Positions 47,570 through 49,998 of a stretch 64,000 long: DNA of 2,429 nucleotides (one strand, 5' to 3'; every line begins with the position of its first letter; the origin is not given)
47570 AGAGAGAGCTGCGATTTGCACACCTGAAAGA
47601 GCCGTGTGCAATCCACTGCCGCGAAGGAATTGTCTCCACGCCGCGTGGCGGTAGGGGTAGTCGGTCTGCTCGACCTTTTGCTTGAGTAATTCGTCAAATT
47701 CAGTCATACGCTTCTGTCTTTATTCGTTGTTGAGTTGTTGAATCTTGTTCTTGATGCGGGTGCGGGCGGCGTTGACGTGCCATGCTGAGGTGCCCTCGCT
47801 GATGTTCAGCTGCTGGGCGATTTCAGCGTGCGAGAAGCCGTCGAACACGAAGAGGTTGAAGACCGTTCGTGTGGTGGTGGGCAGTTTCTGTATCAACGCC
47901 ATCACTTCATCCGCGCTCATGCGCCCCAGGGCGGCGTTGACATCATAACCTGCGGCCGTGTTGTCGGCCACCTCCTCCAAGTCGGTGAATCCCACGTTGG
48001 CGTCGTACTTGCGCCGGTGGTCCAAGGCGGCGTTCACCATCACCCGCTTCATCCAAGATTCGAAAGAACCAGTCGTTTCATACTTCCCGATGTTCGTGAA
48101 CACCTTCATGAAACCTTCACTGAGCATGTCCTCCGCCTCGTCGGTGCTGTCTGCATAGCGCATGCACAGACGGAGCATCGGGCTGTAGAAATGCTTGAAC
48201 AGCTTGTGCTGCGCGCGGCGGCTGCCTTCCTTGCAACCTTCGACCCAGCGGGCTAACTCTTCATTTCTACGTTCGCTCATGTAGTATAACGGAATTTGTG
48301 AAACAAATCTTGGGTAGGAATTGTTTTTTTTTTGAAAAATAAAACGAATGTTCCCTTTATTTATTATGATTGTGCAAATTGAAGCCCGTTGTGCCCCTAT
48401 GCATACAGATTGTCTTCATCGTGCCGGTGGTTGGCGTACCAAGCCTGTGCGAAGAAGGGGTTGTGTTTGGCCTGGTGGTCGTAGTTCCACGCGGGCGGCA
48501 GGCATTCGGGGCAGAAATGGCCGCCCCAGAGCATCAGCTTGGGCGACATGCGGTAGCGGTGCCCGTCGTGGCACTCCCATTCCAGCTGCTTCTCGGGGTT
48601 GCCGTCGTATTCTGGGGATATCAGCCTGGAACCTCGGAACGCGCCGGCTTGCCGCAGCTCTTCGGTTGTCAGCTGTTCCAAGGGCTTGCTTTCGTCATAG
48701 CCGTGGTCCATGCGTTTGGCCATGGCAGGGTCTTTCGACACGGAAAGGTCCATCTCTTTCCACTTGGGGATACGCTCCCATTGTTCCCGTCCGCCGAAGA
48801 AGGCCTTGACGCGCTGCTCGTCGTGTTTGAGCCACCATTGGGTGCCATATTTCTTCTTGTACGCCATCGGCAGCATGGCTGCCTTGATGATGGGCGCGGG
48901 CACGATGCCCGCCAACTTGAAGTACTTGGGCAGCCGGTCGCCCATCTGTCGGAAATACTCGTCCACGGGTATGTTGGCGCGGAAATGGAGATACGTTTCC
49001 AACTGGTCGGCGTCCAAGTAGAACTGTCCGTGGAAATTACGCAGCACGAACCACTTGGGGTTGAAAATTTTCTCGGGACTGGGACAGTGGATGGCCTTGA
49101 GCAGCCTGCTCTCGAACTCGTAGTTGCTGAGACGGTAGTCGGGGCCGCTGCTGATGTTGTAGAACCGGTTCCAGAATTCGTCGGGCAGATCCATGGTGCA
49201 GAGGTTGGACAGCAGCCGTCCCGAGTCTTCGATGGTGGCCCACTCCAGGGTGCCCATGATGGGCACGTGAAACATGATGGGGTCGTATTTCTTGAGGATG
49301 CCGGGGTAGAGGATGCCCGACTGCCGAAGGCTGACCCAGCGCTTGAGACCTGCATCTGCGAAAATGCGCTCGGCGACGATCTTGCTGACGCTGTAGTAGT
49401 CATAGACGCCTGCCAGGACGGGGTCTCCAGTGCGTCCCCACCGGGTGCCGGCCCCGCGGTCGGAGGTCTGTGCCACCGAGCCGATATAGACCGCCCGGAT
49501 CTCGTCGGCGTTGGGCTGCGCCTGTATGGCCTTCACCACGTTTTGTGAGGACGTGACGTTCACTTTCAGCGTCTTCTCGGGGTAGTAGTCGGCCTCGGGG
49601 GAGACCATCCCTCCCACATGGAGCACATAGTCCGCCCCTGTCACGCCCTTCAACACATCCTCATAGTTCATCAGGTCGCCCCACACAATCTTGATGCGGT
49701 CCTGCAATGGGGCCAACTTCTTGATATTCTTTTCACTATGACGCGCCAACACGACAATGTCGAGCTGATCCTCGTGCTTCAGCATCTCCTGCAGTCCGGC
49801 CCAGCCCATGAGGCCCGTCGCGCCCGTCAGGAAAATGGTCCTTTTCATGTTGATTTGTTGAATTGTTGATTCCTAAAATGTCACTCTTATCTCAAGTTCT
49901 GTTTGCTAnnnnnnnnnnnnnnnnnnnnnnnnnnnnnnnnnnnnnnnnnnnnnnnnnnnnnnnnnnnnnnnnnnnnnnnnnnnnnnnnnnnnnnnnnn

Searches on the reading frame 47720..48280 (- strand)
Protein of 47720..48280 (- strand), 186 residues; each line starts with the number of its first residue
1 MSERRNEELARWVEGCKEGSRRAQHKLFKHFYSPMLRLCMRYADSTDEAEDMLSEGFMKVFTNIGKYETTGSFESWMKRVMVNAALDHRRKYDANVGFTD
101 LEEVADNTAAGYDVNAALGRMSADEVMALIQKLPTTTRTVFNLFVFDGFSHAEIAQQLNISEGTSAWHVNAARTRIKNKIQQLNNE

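Call 75: search_protein_families(library=pfam, proteins=[window:47720-48280:-], max_evalue=0.001)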
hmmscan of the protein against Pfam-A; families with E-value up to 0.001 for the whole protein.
window:47720-48280:- (186 aa): 5 families
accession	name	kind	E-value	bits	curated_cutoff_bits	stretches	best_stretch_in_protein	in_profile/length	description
PF04542.20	Sigma70_r2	-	7.9e-15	54.8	24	1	27-93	1-69/71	Sigma-70 region 2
PF08281.18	Sigma70_r4_2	-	1e-13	51.1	25.7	1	124-175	2-53/54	Sigma-70, region 4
PF07638.17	Sigma70_ECF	-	6.9e-12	46.1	21.1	1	7-180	2-183/185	ECF sigma factor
PF04545.22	Sigma70_r4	-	1.8e-05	24.6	24.1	1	130-164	2-36/50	Sigma-70, region 4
PF00196.25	GerE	-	0.00049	20.1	23.5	1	145-177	14-46/57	Bacterial regulatory proteins, luxR family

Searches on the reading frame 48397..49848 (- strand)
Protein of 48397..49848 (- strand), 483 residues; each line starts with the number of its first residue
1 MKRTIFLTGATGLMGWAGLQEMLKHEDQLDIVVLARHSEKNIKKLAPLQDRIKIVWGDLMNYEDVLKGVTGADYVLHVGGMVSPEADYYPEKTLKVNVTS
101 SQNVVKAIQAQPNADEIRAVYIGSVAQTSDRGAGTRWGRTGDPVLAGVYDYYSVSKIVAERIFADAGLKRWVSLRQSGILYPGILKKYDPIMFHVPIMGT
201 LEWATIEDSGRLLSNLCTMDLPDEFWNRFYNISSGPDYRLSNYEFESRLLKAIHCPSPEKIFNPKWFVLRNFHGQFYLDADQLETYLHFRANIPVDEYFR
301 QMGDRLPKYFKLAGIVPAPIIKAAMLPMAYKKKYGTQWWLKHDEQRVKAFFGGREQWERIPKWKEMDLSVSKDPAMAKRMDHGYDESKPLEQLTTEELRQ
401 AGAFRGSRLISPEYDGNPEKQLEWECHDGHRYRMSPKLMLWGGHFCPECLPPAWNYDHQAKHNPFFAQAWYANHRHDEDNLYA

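Call 57: search_protein_families(library=pfam, proteins=[window:48397-49848:-], max_evalue=0.0001)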
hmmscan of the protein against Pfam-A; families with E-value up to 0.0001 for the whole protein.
window:48397-49848:- (483 aa): 6 families
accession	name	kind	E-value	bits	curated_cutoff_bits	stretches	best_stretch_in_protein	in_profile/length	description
PF01370.27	Epimerase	-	1.9e-12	47.6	20.9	1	5-165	1-155/240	NAD dependent epimerase/dehydratase family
PF01073.25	3Beta_HSD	-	1.3e-08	34.6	22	1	7-162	2-156/280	3-beta hydroxysteroid dehydrogenase/isomerase family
PF07993.18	NAD_binding_4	-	3.8e-07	30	20.1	1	7-180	1-208/258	Male sterility protein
PF13460.12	NAD_binding_10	-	3.3e-06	27.5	27.2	1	9-178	1-145/184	NAD(P)H-binding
PF02719.21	Polysacc_synt_2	-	3.1e-05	23.8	20.2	1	5-110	1-117/293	Polysaccharide biosynthesis protein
PF16363.11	GDP_Man_Dehyd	-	7.3e-05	22.8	27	0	7-124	2-129/332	GDP-mannose 4,6 dehydratase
